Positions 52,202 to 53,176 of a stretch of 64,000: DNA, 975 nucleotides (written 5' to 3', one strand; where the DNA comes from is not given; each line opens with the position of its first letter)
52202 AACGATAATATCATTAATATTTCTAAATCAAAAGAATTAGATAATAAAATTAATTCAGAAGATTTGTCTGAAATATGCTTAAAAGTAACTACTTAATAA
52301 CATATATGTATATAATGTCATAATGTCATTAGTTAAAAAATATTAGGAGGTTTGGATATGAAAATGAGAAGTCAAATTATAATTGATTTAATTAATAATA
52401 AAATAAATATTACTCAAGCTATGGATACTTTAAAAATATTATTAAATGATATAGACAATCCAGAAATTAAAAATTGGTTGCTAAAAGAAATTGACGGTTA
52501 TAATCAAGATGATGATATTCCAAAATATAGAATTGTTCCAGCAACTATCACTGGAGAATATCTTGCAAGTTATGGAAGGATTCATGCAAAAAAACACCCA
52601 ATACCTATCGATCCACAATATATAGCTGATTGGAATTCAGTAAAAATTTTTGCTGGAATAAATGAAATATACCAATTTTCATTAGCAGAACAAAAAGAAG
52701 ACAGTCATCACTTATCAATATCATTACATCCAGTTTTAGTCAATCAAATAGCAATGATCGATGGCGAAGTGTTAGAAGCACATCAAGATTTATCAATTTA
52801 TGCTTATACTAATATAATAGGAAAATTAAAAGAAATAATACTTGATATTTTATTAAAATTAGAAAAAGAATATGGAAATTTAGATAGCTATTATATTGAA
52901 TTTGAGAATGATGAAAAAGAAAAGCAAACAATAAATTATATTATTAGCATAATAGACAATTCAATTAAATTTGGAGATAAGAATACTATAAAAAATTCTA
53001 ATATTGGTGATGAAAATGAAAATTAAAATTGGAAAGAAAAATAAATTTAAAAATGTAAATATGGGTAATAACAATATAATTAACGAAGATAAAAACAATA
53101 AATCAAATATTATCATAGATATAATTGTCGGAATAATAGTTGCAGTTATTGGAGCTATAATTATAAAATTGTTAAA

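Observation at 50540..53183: AIPR-like gene, then a 224-aa unknown gene, then an overlapping 55-aa membrane peptide: candidate three-gene abortive-infection module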

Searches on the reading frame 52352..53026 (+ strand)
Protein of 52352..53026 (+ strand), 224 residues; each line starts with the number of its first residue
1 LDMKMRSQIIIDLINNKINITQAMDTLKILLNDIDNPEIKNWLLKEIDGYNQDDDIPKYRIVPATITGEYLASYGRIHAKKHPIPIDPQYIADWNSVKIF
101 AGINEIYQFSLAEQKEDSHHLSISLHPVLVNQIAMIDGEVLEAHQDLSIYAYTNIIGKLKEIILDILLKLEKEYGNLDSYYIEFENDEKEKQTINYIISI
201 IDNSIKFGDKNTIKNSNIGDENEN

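Call 4: search_protein_families(library=pfam, proteins=[window:52352-53026:+], max_evalue=0.1)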
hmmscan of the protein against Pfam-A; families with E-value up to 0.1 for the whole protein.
window:52352-53026:+ (224 aa): 1 family
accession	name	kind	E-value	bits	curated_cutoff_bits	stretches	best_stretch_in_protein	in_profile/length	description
PF18864.6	AbiTii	-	2.8e-27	96.6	27.6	1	7-192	4-184/189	AbiTii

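Call 5: search_protein_families(library=padloc, proteins=[window:52352-53026:+], max_evalue=0.1)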
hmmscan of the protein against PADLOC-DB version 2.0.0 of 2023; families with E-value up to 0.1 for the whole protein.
window:52352-53026:+ (224 aa): 1 family
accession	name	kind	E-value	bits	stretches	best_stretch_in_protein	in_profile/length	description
PDLC02334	AbiTii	-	1.8e-26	91.6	1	8-193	5-182/185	AbiTii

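Call 6: search_protein_families(library=ncbifam, proteins=[window:52352-53026:+], max_evalue=0.1)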
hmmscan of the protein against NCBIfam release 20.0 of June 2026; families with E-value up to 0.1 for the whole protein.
window:52352-53026:+ (224 aa): 0 families

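Call 8: find_homologous_proteins(query=window:52352-53026:+, max_evalue=0.001)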
Query window:52352-53026:+ (224 aa): 9 proteins with E <= 0.001 among 230 candidates.
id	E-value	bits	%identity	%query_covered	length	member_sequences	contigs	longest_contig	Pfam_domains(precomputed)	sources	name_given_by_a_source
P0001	4.6e-100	352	99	73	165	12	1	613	PF18864.7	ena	-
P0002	1.3e-59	220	50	98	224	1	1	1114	PF18864.7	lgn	-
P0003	3.1e-57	212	49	98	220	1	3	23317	PF18864.7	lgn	-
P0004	1.2e-56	210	48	98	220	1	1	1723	PF18864.7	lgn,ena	-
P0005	1.6e-56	210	48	98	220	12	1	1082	PF18864.7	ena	-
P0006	2.0e-55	206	48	98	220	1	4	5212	PF18864.7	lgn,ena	-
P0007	3.3e-54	202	47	98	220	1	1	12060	PF18864.7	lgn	-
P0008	9.7e-53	197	46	99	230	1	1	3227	PF18864.7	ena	-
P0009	4.9e-52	195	46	97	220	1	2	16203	PF18864.7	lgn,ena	-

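Call 9: search_dna_similar(query=window:52352-53026:+, collection=plasmids, mode=protein, max_evalue=0.001, max_rows=40)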
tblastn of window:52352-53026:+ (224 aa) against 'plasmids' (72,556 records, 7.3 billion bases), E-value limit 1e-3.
Records with a match: 3; places in all: 3; records where one place covers at least 80% of the query: 0.
Best place of each record, by identity: <60% 3.
By first word of the organism name: Streptomyces 2; Ralstonia 1.
By predicted mobility (MOB-suite, as given by PLSDB): non-mobilizable 2; conjugative 1.
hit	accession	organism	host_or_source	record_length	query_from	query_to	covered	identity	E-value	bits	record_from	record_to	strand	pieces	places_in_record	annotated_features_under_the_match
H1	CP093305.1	Ralstonia insidiosa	-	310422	24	108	38%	23.0%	3e-4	49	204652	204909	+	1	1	hypothetical protein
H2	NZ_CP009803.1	Streptomyces sp. FR-008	Protoplast breeding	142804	38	67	13%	53.3%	3e-4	49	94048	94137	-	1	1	hypothetical protein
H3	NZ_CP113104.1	Streptomyces sp. NA13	cell culture,sea mud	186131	38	67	13%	53.3%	3e-4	49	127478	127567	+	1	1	hypothetical protein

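Call 11: find_encoding_contigs(protein=P0003, flank=5000, max_places=4)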
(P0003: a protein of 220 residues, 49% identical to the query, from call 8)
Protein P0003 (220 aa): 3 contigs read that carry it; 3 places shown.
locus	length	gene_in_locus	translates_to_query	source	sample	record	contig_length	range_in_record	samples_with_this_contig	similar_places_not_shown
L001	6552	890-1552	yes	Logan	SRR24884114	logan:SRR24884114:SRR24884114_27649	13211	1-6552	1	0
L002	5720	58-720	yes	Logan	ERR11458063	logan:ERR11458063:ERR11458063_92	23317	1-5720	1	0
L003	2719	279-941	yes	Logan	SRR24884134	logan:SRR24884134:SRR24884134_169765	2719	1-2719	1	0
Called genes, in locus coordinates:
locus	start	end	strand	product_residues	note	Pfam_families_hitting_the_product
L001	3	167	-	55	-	?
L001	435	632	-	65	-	-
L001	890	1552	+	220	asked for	PF18864:AbiTii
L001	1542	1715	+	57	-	-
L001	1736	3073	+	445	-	-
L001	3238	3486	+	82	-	PF01797:Y1_Tnp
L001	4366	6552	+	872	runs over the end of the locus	-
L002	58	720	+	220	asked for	PF18864:AbiTii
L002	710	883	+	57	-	-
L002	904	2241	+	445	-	-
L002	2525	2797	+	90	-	PF01797:Y1_Tnp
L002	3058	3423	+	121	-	-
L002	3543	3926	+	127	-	-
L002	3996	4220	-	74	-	-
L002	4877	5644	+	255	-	PF08378:NERD, PF01396:Zn_ribbon_Top1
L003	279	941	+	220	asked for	PF18864:AbiTii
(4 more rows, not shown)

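Call 14: find_encoding_contigs(protein=P0008, flank=5000, max_places=3)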
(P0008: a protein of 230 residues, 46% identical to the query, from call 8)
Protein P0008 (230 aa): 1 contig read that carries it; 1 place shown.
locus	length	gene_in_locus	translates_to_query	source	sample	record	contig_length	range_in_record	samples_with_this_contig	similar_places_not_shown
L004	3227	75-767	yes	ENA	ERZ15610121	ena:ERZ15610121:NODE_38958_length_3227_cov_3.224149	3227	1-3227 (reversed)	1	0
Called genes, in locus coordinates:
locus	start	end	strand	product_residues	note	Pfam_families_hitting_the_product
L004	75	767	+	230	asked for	PF18864:AbiTii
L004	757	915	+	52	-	-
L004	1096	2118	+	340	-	PF02534:T4SS-DNA_transf, PF10412:TrwB_AAD_bind (weak)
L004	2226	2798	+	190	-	PF02534:T4SS-DNA_transf, PF10412:TrwB_AAD_bind, PF12696:TraG-D_C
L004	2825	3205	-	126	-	PF01381:HTH_3 (weak), PF12844:HTH_19 (weak), PF01381:HTH_3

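Call 15: find_encoding_contigs(protein=P0009, flank=5000, max_places=3)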
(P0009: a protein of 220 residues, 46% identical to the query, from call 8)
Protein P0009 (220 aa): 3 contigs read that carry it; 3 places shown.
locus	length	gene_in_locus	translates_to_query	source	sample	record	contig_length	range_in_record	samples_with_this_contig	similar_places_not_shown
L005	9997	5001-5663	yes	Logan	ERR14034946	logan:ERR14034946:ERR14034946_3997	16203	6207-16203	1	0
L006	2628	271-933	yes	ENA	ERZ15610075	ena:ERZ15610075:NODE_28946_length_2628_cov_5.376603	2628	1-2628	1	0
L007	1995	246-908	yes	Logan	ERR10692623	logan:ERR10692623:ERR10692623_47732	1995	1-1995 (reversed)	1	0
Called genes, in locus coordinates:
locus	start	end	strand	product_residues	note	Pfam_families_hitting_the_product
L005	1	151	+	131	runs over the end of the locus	PF08281:Sigma70_r4_2 (weak), PF04545:Sigma70_r4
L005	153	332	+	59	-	PF12645:HTH_16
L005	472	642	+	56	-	-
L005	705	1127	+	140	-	-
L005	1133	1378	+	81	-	-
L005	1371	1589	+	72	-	-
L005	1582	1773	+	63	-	PF12728:HTH_17 (weak)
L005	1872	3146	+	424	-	PF14659:Phage_int_SAM_3, PF00589:Phage_integrase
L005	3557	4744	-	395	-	PF14659:Phage_int_SAM_3, PF00589:Phage_integrase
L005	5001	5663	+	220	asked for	PF18864:AbiTii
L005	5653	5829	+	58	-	-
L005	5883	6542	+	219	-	-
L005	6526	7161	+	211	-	-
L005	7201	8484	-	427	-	PF19553:DUF6076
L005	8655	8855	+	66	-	PF12728:HTH_17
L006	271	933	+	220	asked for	PF18864:AbiTii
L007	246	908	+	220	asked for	PF18864:AbiTii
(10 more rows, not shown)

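Call 16: find_encoding_contigs(protein=P0002, flank=5000, max_places=3)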
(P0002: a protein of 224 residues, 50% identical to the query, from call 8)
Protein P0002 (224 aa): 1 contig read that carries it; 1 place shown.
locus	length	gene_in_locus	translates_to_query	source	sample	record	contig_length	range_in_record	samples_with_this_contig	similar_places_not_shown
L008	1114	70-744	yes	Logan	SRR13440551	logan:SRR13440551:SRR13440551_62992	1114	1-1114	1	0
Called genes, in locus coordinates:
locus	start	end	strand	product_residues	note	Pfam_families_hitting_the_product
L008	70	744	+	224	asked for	PF18864:AbiTii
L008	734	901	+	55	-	-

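Call 33: search_protein_representatives(alignment_id=A1)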
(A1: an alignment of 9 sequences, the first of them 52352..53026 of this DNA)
Query: 9 sequences, 222 profile positions. Proteins with E-value up to 0.001 (for the whole library): 1698; up to 1e-10: 412; up to 1e-30: 22. The best 150 are listed.
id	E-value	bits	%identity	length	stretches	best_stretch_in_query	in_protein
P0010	4.7e-90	317.4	-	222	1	1-222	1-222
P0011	2.4e-78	279.2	-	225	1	2-221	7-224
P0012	3.5e-68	245.9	-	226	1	1-222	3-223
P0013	1.9e-65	237.0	-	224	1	1-222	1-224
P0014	2.0e-59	217.3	-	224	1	1-222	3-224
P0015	2.6e-56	207.1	-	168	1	65-221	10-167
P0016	1.9e-50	187.9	-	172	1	1-153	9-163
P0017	4.0e-39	150.9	-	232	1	1-219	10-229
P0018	9.2e-39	149.7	-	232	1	2-219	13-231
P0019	3.2e-35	138.2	-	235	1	1-218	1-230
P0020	2.3e-34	135.3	-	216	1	1-216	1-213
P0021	2.6e-34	135.1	-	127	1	36-158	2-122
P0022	1.8e-33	132.4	-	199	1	26-222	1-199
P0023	2.6e-33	131.9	-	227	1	1-221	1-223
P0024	7.5e-33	130.4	-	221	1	1-216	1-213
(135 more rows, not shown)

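Call 41: find_related_loci(query=A1, collection=genome_contigs, flank=4000)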
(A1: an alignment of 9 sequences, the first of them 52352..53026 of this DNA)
Query A1 (224 aa) in genome_contigs; peptide patterns used: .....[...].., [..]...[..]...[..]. (x = any residue, [..] = any of these).
70 stretches matched a pattern; 12 encode a relative of the query (tblastn E <= 1e-3); 12 distinct loci.
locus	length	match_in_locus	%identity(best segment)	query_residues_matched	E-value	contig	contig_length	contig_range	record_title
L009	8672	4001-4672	99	1-224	3e-145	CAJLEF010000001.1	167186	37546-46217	MAG TPA_asm: uncultured Firmicutes bacterium isolate ERR1600688-bin.2 genome assembly, contig: NODE_64_length_167186_cov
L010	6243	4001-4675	49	3-224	3e-66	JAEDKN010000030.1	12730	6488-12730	MAG: Bacilli bacterium isolate MAG215 NODE_3907_length_12730_cov_33.989980, whole genome shotgun sequence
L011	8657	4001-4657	49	6-224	1e-65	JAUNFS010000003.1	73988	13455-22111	MAG: bacterium isolate S25M_St_metabat_91 NODE_106_length_73988_cov_31.051060, whole genome shotgun sequence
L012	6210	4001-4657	47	6-224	5e-65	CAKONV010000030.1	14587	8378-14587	MAG: uncultured Bacilli bacterium isolate REFINED_METABAT215_TOP10_CONTIGS_1500_ASSEMBLY_K77_MERGED__Hadza_MoBio_hadza-E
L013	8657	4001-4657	48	6-224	1e-63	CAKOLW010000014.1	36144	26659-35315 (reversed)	MAG: uncultured Bacilli bacterium isolate REFINED_METABAT215_TOP10_CONTIGS_1500_ASSEMBLY_K77_MERGED__Hadza_MoBio_hadza-E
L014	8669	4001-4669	48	1-224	3e-62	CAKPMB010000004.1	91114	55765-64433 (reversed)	MAG: uncultured Bacilli bacterium isolate REFINED_METABAT215_TOP10_CONTIGS_1500_ASSEMBLY_K77_MERGED__Hadza_MoBio_hadza-A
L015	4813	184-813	48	6-216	1e-61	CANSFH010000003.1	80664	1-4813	MAG TPA_asm: uncultured Mycoplasma sp. isolate SRR15730527_bin.41_metawrap_v1.3_MAG genome assembly, contig: NODE.470_le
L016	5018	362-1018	48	6-224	8e-62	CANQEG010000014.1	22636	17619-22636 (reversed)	MAG: uncultured Bacilli bacterium isolate Lapin-007__bin30 genome assembly, contig: Lapin-007__NODE_729_length_22636_cov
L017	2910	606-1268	48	3-224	3e-57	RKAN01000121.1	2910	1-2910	MAG: bacterium isolate UBG175 contig1410792, whole genome shotgun sequence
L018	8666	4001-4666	43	4-224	6e-51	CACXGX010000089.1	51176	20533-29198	MAG: uncultured Erysipelotrichaceae bacterium isolate RUG11250 genome assembly, contig: RUG11250_asm_89, whole genome sh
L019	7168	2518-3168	46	6-224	1e-49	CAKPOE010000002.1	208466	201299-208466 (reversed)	MAG: uncultured Clostridia bacterium isolate REFINED_METABAT215_TOP10_CONTIGS_1500_ASSEMBLY_K77_MERGED__Hadza_MoBio_hadz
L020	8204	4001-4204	51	153-219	3e-15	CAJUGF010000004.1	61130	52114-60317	MAG TPA_asm: uncultured Bacilli bacterium isolate MGBC134914 genome assembly, contig: MGBC134914.4, whole genome shotgun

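Call 46: find_related_loci(query=A4, collection=metagenome_contigs, flank=3000)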
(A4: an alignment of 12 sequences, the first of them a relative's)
Query A4 (235 aa) in metagenome_contigs; peptide patterns used: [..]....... (x = any residue, [..] = any of these).
238 stretches matched a pattern; 32 encode a relative of the query (tblastn E <= 1e-3); 32 distinct loci.
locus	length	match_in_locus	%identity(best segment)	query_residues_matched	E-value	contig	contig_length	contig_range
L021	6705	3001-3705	98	1-235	3e-152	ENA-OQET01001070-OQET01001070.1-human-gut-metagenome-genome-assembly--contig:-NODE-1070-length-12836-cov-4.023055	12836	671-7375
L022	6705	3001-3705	98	1-235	3e-152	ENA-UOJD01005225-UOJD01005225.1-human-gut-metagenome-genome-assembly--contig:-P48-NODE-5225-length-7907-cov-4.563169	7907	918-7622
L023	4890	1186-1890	98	1-235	2e-154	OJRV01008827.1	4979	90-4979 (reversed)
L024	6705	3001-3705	98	1-235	2e-150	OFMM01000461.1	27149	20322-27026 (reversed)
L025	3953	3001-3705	98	1-235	2e-152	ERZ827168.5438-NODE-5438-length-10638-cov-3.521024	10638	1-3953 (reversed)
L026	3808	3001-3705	97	1-235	5e-151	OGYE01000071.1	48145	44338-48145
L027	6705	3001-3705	97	1-235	2e-148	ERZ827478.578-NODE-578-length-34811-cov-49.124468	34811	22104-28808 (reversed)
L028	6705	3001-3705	89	1-235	4e-130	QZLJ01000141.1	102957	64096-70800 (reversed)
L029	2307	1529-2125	96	1-199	2e-134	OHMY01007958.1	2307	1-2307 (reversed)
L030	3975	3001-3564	96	1-188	5e-122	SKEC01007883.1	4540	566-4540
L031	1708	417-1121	75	1-235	4e-127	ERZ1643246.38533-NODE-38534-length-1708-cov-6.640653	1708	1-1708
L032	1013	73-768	72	1-232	3e-117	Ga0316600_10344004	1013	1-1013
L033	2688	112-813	69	1-234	3e-101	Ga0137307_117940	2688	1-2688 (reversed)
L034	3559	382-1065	63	1-234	9e-95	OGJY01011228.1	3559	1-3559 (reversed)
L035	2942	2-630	93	26-235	3e-89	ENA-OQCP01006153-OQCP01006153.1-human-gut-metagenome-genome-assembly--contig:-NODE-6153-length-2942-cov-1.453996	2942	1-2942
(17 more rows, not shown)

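Call 50: find_homologous_proteins(query=A2, max_evalue=0.001)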
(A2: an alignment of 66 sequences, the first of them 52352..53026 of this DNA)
Query A2 (66 sequences) (224 aa, profile of the alignment): 100 proteins with E <= 0.001 among 5044 candidates.
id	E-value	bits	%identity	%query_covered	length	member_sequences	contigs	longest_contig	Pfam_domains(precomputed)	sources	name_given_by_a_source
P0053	6.2e-70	253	27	93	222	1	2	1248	PF18864.7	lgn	-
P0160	4.4e-66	241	27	93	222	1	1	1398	PF18864.7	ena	-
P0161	1.8e-65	239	33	97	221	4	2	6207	PF18864.7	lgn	-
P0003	7.3e-61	224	49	98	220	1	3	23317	PF18864.7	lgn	-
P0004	8.7e-61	223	48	98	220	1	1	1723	PF18864.7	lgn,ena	-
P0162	8.8e-61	223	28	96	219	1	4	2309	PF18864.7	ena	-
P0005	1.3e-60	223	48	98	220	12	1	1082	PF18864.7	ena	-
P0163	2.0e-60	222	49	98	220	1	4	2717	PF18864.7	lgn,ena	-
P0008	2.0e-60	222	46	99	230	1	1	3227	PF18864.7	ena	-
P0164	2.9e-60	222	35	96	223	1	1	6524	PF18864.7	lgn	-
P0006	1.1e-59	220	48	98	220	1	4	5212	PF18864.7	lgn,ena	-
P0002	1.2e-59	220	50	98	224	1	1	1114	PF18864.7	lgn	-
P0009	1.3e-59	220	46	97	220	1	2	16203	PF18864.7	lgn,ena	-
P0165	1.3e-59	220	42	99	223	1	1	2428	PF18864.7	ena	-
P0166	2.6e-59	219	51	83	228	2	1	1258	PF18864.7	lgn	-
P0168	4.7e-59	218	29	96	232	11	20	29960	PF18864.7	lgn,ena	-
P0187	3.1e-52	195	26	97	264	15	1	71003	PF18864.7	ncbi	-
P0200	4.3e-51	192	28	83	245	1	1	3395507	PF18864.7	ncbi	-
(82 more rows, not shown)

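Call 51: search_dna_similar(query=P0019, collection=plasmids, mode=protein, max_evalue=0.01, max_rows=40)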
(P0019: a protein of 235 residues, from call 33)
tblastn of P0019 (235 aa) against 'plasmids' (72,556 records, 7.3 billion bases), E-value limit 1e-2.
Records with a match: 52; places in all: 66; records where one place covers at least 80% of the query: 11.
Best place of each record, by identity: <60% 52.
By first word of the organism name: Aeromonas 22; Enterococcus 9; Synechococcus 4; Burkholderia 3; Lactococcus 2; Pantoea 2; Ralstonia 2; Klebsiella 2; Micrococcus 2; Lysinibacillus 1; and 3 more.
By predicted mobility (MOB-suite, as given by PLSDB): conjugative 21; mobilizable 18; non-mobilizable 13.
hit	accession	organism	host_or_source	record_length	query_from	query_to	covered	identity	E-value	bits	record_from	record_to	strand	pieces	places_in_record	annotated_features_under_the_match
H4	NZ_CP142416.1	Enterococcus faecium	Bovine,milk sample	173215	1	214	91%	29.0%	1e-11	71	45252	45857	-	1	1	hypothetical protein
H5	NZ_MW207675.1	Enterococcus faecium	-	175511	1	214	91%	29.0%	1e-11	71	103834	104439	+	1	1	hypothetical protein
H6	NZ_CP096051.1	Enterococcus faecium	piglet,cell culture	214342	1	214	91%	29.0%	1e-11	71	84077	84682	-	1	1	hypothetical protein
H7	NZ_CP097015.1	Enterococcus faecium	whole organism,pet food (BARF)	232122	1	214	91%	29.0%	1e-11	71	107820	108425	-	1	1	hypothetical protein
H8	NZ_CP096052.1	Enterococcus faecium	nursery pig,cell culture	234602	1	214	91%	29.0%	1e-11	71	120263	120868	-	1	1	hypothetical protein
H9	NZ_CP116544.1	Enterococcus faecium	Bos taurus,whole organism,fecal sample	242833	1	214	91%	29.0%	1e-11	71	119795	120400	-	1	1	hypothetical protein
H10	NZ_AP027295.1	Enterococcus faecium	Bacteria,excrement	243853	1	214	91%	29.0%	1e-11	71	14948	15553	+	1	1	hypothetical protein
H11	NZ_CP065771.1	Enterococcus faecium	Homo sapiens,Digestive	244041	1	214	91%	29.0%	1e-11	71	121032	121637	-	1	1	hypothetical protein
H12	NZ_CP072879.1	Enterococcus faecium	stream/river surface water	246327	1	214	91%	29.0%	1e-11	71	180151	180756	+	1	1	hypothetical protein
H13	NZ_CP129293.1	Lactococcus lactis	Food Material,Mixed Culture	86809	1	188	80%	30.4%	5e-9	63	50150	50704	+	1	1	hypothetical protein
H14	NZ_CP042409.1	Lactococcus lactis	cell culture,kimchi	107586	1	188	80%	30.4%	2e-8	61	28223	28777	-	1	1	hypothetical protein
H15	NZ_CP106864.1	Lysinibacillus capsici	water,water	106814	1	172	73%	31.4%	3e-16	84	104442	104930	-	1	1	hypothetical protein | ArdC-like ssDNA-binding domain-containing protein | TIR domain-containing protein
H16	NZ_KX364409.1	Aeromonas salmonicida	-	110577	5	171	71%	25.2%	2e-4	49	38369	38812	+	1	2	hypothetical protein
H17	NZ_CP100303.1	Burkholderia glumae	cell culture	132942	16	179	70%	25.3%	3e-4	49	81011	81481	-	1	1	hypothetical protein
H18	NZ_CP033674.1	Burkholderia glumae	bacterial cell,diseased rice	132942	16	179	70%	25.3%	3e-4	49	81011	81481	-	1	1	hypothetical protein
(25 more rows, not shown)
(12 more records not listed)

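Call 53: get_annotated_region(hit=H13, flank=2500)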
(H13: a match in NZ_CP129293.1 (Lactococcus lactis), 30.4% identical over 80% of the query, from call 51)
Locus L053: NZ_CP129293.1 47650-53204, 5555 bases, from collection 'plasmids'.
description: Lactococcus lactis subsp. lactis strain KMGR2-43 plasmid unnamed1, complete sequence
organism: Lactococcus lactis (NCBI taxid 1360)
taxonomy: Bacteria; Bacillota; Bacilli; Lactobacillales; Streptococcaceae; Lactococcus; Lactococcus lactis
host: -; source: Food Material,Mixed Culture; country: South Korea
typing (MOB-suite, as given by PLSDB): mobilizable; replicon rep_cluster_2422,rep_cluster_664; relaxase MOBQ,MOB_Unknown
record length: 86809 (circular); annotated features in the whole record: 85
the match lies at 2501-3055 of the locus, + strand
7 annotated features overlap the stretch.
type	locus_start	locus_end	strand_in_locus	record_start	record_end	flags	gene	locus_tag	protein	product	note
CDS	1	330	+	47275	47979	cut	-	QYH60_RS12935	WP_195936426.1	type II CAAX endopeptidase family protein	GO:0071586 - CAAX-box protein processing [Evidence IEA]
CDS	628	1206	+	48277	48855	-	-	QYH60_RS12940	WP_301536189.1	recombinase family protein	GO:0006310 - DNA recombination [Evidence IEA]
CDS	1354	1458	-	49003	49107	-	-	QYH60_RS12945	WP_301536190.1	type I toxin-antitoxin system Fst family toxin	-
CDS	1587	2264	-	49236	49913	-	-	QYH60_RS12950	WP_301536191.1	toll/interleukin-1 receptor domain-containing protein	GO:0007165 - signal transduction [Evidence IEA]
CDS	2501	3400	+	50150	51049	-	-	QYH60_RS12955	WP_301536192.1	hypothetical protein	-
CDS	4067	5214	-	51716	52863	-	-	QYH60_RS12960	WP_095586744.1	IS3 family transposase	-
CDS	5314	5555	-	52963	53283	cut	-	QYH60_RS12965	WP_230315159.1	hypothetical protein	-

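Call 54: get_annotated_region(hit=H5, flank=2500)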
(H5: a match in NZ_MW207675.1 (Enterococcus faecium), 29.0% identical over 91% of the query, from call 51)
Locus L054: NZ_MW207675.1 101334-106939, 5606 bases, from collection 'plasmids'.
description: Enterococcus faecium strain DY32 plasmid pDY32-optrA, complete sequence
organism: Enterococcus faecium (NCBI taxid 1352)
taxonomy: Bacteria; Bacillota; Bacilli; Lactobacillales; Enterococcaceae; Enterococcus; Enterococcus faecium
host: -; source: -; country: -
typing (MOB-suite, as given by PLSDB): non-mobilizable; replicon rep_cluster_1118,rep_cluster_893
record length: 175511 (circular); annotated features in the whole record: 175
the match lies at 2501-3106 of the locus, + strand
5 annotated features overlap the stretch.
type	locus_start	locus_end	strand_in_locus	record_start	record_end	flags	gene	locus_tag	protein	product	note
CDS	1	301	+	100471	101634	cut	-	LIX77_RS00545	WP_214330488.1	DUF262 domain-containing protein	-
CDS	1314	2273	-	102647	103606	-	-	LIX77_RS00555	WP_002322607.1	IS30-like element IS6770 family transposase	GO:0006313 - DNA transposition [Evidence IEA]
CDS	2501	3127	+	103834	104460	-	-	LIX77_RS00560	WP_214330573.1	hypothetical protein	-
CDS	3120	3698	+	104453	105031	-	-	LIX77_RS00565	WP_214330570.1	hypothetical protein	-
CDS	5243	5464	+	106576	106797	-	-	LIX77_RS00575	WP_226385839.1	hypothetical protein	-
